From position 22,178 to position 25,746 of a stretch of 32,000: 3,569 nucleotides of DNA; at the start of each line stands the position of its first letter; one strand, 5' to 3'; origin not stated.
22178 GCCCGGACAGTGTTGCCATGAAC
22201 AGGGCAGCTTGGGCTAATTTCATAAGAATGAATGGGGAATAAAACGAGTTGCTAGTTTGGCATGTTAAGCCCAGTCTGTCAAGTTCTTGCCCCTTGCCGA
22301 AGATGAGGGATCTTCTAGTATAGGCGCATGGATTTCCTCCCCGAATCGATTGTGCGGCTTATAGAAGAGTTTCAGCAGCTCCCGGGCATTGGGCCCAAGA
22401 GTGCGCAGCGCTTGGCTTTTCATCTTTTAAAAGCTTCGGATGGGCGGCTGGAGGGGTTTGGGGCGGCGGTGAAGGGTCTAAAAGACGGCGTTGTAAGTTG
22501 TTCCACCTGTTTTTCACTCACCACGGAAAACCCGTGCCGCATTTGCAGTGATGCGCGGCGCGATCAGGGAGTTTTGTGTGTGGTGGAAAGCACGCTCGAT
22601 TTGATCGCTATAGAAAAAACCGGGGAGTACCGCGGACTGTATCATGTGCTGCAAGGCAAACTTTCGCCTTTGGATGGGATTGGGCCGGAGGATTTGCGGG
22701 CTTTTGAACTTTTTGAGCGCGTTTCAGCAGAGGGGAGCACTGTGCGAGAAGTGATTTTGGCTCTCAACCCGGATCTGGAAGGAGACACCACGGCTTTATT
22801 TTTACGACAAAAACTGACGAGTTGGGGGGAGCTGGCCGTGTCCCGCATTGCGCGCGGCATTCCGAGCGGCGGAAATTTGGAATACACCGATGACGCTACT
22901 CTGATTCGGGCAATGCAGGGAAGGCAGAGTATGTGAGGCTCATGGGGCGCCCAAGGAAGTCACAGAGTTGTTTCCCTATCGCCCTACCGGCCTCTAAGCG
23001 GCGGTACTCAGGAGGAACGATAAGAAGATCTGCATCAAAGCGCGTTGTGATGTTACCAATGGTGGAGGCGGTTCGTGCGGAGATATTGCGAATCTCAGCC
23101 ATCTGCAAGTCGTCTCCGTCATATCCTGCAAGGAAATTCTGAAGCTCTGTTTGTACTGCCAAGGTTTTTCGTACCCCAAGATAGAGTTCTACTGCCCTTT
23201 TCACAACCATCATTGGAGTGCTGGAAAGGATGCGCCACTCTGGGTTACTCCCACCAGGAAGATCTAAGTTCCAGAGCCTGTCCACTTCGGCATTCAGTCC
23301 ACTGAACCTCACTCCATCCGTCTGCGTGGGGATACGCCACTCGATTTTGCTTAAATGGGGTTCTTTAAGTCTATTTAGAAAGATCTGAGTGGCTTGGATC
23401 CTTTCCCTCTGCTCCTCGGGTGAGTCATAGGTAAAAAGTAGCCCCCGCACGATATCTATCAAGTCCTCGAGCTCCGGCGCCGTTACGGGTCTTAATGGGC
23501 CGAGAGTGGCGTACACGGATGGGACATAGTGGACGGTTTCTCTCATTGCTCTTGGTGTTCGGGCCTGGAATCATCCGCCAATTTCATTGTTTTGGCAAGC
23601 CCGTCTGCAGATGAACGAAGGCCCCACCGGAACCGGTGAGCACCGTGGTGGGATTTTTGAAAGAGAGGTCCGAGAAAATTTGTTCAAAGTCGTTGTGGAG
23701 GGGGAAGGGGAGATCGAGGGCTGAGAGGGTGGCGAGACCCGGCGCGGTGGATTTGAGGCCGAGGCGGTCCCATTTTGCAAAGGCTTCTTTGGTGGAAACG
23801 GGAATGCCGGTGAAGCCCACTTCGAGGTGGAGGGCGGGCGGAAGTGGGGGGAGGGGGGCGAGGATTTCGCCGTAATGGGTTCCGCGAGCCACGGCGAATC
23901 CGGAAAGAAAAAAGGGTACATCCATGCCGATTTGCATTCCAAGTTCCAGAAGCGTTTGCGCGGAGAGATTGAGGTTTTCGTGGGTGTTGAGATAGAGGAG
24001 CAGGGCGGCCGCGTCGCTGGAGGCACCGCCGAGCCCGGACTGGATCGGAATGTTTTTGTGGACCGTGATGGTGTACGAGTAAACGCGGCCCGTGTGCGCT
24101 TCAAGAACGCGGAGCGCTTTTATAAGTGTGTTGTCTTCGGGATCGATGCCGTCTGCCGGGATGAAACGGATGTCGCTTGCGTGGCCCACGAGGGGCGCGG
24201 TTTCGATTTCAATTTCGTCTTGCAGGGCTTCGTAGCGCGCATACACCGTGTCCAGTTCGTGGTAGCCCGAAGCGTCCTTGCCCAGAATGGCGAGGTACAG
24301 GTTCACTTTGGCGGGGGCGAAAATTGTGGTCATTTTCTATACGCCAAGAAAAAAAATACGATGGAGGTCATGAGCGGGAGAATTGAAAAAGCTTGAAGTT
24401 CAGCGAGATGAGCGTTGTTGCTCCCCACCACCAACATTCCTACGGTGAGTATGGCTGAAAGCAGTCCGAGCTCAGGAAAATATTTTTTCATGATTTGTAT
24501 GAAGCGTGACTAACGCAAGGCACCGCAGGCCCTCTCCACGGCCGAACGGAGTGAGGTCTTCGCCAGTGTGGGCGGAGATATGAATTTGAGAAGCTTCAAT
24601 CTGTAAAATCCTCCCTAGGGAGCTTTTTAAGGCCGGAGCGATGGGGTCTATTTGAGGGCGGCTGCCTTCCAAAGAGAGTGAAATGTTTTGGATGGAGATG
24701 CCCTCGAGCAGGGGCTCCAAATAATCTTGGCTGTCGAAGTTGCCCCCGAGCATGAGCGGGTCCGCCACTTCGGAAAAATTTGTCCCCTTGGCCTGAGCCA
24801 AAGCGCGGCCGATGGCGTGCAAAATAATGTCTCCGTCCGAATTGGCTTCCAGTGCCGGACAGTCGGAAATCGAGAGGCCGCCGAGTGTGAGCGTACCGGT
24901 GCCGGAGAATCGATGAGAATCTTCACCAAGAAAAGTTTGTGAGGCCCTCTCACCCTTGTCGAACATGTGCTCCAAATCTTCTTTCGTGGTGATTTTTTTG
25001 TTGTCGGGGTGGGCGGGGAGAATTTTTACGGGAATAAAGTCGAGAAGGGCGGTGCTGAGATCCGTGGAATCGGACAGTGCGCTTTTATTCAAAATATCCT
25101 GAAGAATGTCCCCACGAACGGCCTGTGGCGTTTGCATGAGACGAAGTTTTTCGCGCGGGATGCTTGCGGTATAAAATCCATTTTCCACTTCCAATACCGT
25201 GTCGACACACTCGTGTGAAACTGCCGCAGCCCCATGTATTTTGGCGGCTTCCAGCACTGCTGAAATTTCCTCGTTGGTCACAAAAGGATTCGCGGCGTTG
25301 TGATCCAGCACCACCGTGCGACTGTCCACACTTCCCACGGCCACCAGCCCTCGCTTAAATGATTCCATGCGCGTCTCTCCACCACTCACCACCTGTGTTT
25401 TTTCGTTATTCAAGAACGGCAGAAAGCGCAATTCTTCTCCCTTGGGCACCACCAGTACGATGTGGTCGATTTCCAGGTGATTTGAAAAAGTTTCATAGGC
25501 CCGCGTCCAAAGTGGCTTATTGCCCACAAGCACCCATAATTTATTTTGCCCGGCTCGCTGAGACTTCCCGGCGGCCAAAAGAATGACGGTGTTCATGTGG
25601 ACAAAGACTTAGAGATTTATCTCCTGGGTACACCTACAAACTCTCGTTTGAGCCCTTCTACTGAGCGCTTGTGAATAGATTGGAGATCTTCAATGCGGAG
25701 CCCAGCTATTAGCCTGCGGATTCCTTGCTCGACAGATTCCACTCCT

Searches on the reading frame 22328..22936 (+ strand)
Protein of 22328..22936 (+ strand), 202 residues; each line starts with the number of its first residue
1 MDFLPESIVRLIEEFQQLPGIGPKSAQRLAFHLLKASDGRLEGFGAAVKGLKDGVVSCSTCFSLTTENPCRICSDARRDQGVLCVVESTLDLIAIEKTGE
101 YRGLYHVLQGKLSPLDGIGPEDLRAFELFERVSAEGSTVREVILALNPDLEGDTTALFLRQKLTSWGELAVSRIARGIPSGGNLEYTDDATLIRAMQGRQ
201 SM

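Call 89: search_protein_families(library=pfam, proteins=[window:22328-22936:+], max_evalue=0.001)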
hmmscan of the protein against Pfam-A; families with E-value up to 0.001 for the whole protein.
window:22328-22936:+ (202 aa): 7 families
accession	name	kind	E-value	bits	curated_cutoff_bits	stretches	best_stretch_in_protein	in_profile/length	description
PF13662.12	Toprim_4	-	5.7e-25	87.8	25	1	82-175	2-85/85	Toprim domain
PF21176.3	RecR_HhH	-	4.1e-15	55.8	27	1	10-39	3-32/45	RecR, helix-hairpin-helix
PF21175.2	RecR_C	-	1e-10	41.3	22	1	177-200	1-24/24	RecR, C-terminal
PF01751.28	Toprim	-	3.2e-08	34.1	23.1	1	82-164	1-81/96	Toprim domain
PF02132.21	RecR_ZnF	-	8.1e-06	26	22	1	56-75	2-21/21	RecR, Cys4-zinc finger domain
PF00633.29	HHH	-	0.00012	22.2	24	1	12-29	10-27/30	Helix-hairpin-helix motif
PF14520.12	HHH_5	-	0.00049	20.9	27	0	12-32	34-54/57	Helix-hairpin-helix domain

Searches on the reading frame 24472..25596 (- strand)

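Call 89: search_protein_families(library=pfam, proteins=[window:24472-25596:-], max_evalue=0.001)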
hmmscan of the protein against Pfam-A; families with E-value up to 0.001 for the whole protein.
window:24472-25596:- (374 aa): 3 families
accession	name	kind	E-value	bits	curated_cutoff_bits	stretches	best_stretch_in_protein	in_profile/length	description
PF01128.25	IspD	-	2.4e-32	112.9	27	1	4-209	3-213/221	2-C-methyl-D-erythritol 4-phosphate cytidylyltransferase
PF02542.21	YgbB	-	1.4e-23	84.4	26.7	1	223-365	5-154/155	YgbB family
PF12804.13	NTP_transf_3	-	5.7e-11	43.3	27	1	4-129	1-122/160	MobA-like NTP transferase domain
